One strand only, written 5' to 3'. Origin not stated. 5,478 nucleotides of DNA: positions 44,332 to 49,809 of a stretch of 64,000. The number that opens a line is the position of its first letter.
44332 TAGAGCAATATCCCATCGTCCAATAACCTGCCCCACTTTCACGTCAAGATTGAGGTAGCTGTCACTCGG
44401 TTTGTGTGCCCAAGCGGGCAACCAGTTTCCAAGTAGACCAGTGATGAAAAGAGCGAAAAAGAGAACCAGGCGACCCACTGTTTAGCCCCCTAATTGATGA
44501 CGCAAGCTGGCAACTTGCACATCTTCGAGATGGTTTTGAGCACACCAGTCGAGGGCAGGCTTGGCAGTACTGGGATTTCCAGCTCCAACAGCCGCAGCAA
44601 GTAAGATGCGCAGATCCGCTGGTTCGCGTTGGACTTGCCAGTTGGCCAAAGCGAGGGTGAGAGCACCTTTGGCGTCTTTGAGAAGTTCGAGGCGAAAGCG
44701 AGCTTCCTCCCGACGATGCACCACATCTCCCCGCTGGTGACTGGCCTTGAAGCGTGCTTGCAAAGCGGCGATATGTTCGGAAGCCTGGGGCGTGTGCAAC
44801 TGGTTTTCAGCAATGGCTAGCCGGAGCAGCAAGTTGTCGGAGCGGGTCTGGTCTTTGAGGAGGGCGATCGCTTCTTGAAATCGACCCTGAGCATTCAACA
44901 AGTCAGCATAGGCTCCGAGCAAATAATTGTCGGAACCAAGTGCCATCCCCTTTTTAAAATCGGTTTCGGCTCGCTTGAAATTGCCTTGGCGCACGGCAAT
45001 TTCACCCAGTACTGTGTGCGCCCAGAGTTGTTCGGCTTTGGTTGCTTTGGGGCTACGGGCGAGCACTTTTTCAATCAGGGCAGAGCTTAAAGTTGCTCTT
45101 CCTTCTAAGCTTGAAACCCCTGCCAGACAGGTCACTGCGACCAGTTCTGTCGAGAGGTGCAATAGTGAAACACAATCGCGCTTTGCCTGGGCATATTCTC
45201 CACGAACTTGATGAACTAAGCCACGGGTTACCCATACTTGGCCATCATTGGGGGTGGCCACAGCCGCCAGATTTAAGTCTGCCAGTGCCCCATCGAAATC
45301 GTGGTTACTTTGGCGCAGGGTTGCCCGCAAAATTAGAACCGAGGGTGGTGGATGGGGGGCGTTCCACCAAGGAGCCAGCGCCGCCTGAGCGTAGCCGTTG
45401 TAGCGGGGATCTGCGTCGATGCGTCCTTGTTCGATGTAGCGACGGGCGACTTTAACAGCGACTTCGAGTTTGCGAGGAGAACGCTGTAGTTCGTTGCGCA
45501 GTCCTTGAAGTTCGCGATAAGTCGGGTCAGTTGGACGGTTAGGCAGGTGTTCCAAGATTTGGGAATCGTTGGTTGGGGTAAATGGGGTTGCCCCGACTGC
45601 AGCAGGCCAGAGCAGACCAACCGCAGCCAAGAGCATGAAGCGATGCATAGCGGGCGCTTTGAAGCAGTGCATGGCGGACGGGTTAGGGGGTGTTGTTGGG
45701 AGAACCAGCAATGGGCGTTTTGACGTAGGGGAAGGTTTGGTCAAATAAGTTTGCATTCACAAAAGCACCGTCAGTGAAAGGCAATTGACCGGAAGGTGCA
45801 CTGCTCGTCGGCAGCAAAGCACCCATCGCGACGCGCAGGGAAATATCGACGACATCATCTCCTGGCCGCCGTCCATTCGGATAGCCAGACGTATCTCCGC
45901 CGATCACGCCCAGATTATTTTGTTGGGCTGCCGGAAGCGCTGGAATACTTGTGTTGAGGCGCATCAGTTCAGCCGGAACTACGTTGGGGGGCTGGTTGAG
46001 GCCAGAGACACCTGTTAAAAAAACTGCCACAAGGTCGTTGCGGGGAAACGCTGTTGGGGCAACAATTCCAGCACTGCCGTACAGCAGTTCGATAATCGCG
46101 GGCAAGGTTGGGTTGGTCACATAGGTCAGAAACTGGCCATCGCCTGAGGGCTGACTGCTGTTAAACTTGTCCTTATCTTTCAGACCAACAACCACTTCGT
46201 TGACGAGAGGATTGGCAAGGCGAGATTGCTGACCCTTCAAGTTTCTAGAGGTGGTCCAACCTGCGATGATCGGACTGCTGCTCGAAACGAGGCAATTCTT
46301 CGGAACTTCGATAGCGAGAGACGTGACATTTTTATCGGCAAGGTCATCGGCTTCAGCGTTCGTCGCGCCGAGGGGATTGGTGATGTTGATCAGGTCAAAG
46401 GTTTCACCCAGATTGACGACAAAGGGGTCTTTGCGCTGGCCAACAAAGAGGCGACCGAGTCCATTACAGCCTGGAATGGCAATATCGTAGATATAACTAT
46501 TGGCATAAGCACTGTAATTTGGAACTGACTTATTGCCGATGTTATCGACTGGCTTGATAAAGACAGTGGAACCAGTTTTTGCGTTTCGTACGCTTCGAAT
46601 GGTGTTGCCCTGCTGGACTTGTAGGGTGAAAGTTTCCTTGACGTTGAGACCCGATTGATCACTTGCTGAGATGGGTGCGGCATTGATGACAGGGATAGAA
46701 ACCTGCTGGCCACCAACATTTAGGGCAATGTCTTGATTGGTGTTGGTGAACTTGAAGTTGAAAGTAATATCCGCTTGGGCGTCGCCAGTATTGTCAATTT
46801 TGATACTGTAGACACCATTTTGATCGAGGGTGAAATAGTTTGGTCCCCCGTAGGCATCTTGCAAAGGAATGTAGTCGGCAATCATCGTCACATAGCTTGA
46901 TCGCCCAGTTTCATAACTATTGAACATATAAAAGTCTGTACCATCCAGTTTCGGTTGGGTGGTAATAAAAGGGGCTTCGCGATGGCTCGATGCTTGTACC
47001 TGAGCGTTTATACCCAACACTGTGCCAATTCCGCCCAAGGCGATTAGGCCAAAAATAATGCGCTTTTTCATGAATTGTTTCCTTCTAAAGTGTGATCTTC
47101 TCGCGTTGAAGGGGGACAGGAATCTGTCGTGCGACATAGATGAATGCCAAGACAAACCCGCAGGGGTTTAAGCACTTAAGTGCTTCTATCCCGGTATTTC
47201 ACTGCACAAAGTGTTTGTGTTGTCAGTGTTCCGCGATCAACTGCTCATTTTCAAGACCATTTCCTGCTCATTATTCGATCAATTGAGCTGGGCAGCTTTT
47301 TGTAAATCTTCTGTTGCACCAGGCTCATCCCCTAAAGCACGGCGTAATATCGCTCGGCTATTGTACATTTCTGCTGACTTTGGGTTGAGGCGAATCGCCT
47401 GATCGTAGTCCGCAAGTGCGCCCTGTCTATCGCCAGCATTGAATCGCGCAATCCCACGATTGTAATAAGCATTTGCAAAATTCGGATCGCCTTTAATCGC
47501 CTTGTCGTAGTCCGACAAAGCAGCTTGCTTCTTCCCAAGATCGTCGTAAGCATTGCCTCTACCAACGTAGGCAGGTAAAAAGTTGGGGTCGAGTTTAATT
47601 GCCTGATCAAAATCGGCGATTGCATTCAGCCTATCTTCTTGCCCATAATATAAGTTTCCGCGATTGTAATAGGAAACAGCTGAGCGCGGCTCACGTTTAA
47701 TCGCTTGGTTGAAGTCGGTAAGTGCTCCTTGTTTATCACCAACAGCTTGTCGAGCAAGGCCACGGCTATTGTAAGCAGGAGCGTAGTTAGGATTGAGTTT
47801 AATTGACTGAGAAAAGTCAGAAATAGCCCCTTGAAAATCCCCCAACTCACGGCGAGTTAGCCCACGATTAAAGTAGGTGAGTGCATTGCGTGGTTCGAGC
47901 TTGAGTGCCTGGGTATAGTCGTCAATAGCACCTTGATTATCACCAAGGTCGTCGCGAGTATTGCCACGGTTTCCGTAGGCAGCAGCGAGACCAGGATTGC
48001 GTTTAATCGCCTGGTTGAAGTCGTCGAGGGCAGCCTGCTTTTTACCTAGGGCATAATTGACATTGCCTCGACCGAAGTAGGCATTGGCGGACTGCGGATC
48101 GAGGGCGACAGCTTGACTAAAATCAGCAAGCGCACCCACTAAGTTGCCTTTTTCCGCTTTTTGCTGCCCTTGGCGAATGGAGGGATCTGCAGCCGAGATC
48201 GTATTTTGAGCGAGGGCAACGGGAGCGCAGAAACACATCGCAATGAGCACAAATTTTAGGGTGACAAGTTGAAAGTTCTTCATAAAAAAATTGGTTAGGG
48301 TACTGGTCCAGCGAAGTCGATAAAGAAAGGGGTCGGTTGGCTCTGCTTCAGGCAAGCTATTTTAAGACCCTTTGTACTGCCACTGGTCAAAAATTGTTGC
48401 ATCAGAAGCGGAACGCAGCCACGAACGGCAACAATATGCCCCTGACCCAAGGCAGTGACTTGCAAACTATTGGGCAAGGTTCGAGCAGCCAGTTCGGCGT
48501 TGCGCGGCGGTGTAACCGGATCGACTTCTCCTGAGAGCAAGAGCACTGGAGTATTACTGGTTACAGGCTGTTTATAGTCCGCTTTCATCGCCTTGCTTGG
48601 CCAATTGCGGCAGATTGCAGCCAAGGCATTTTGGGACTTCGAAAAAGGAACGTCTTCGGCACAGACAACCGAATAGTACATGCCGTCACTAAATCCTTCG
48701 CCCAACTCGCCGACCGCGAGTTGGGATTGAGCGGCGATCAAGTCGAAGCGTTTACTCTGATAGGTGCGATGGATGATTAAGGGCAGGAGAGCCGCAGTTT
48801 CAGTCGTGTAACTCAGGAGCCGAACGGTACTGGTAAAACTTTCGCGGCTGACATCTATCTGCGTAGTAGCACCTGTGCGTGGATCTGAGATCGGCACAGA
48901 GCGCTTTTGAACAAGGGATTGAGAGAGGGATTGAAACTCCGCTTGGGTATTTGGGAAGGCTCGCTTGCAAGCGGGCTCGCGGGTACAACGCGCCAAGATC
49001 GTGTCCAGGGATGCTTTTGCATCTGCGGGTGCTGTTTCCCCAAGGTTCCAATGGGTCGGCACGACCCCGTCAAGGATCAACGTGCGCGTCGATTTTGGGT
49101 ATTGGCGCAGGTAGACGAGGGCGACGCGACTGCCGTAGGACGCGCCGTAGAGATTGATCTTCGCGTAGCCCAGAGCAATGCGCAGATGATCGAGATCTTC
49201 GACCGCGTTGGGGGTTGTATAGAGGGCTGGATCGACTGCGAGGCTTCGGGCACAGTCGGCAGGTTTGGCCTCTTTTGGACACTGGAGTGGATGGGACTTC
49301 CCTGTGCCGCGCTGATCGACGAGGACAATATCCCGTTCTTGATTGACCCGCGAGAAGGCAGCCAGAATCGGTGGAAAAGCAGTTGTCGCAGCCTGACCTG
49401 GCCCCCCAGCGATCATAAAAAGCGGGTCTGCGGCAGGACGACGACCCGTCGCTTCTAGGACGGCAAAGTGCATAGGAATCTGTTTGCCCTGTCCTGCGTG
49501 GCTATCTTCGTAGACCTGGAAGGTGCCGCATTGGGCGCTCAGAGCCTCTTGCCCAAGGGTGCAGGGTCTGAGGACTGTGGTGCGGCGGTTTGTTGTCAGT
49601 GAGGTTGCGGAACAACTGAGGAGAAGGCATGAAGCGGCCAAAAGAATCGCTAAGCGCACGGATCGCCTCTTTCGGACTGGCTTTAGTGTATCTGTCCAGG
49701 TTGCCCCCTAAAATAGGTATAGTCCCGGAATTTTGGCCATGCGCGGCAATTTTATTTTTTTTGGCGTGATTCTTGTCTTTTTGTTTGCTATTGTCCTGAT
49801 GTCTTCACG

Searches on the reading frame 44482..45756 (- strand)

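Call 49: search_protein_families(library=pfam, proteins=[window:44482-45756:-], max_evalue=0.0001)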
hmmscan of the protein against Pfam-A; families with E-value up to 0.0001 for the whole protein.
window:44482-45756:- (424 aa): 5 families
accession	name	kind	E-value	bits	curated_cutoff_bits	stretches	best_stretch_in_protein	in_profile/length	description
PF07719.23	TPR_2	-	3.3e-09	36.6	27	0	246-273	3-30/34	Tetratricopeptide repeat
PF13371.12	TPR_9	-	4.7e-07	30.2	35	0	146-194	4-51/73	Tetratricopeptide repeat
PF00515.34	TPR_1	-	6.5e-07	29.3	27.8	0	246-272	3-29/34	Tetratricopeptide repeat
PF13424.12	TPR_12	-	1.4e-06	28.8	30.1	0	210-272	8-73/77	Tetratricopeptide repeat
PF13428.12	TPR_14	-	3.7e-06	27.5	23.5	0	282-305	6-29/44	Tetratricopeptide repeat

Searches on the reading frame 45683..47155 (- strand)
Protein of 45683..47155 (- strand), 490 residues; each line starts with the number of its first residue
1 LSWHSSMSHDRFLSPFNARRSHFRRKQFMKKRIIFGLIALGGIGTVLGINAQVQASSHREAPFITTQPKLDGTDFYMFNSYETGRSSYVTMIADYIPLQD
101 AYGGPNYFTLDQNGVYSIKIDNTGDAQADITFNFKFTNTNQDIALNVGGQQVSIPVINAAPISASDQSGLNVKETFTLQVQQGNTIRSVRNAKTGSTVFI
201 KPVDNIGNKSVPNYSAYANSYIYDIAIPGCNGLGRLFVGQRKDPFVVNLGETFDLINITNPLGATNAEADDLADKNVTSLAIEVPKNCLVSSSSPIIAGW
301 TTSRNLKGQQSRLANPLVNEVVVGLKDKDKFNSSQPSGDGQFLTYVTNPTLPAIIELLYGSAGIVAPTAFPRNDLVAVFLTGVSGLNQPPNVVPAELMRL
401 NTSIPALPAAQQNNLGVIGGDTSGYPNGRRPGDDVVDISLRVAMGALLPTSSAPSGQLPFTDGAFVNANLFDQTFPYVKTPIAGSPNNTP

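Call 49: search_protein_families(library=pfam, proteins=[window:45683-47155:-], max_evalue=0.0001)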
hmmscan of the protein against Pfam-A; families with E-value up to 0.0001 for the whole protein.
window:45683-47155:- (490 aa): 1 family
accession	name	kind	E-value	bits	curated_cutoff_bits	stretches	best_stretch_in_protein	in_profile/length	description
PF14224.11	DUF4331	-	6.6e-139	464.2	27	1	56-481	1-421/421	Domain of unknown function (DUF4331)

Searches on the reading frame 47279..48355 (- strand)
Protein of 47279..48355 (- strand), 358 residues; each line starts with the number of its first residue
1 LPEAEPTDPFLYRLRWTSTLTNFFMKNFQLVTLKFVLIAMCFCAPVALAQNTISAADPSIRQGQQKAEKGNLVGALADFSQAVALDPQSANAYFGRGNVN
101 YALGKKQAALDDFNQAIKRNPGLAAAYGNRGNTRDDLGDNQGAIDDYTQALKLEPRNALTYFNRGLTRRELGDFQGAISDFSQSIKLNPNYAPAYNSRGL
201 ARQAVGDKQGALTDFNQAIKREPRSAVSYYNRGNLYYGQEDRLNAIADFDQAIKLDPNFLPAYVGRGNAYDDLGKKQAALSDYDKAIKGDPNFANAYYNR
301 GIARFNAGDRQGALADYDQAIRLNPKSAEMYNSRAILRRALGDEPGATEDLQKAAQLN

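Call 49: search_protein_families(library=pfam, proteins=[window:47279-48355:-], max_evalue=0.0001)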
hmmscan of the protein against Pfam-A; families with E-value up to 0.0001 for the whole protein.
window:47279-48355:- (358 aa): 18 families
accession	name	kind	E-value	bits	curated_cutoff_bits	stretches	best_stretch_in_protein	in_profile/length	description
PF00515.34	TPR_1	-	7.3e-65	212.8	27.8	6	226-259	1-34/34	Tetratricopeptide repeat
PF07719.23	TPR_2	-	7.5e-56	182.1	27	5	294-326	1-33/34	Tetratricopeptide repeat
PF13414.12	TPR_11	-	4.7e-53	177.1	26.8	6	63-104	1-42/42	TPR repeat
PF13181.12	TPR_8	-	1.9e-41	137.1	25.7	1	228-258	3-33/34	Tetratricopeptide repeat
PF13431.12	TPR_17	-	3e-41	136.7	24.4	0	147-178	2-33/34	Tetratricopeptide repeat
PF13432.12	TPR_16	-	3.4e-33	114.1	32.7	5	63-122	4-63/65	Tetratricopeptide repeat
PF13371.12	TPR_9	-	2.3e-32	111.3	35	3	71-122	10-61/73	Tetratricopeptide repeat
PF13424.12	TPR_12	-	8.2e-23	80.8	30.1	1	226-287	3-65/77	Tetratricopeptide repeat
PF13174.12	TPR_6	-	3.9e-19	68.3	26.3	0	296-327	2-33/33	Tetratricopeptide repeat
PF13428.12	TPR_14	-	1.3e-18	66.1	23.5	0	295-335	2-42/44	Tetratricopeptide repeat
PF14559.12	TPR_19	-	1.7e-14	54.3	25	0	68-122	3-57/68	Tetratricopeptide repeat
PF12569.14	NatA_aux_su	-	7.6e-08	32.2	33.3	0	307-357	205-255/515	N-terminal acetyltransferase A, auxiliary subunit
PF25570.1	TPR_DENND3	-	1.8e-07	31.6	27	0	225-262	46-83/115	DENND3-like, TPR repeats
PF13429.12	TPR_15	-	2e-07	31.1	26.2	0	75-122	132-178/280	Tetratricopeptide repeat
PF13374.12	TPR_10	-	1.4e-06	28.6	27.5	0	267-288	9-30/42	Tetratricopeptide repeat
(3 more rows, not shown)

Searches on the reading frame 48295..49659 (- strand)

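Call 49: search_protein_families(library=pfam, proteins=[window:48295-49659:-], max_evalue=0.0001)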
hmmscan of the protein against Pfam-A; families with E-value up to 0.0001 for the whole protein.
window:48295-49659:- (454 aa): 3 families
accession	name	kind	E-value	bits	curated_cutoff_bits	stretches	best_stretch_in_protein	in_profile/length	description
PF00561.26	Abhydrolase_1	-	1.1e-18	68.3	25.8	1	79-410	2-240/245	alpha/beta hydrolase fold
PF08386.16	Abhydrolase_4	-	9.4e-16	58.3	21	1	339-435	4-102/103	TAP-like protein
PF12146.15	Hydrolase_4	-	1.3e-06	28.4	27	0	107-198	30-108/239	Serine aminopeptidase, S33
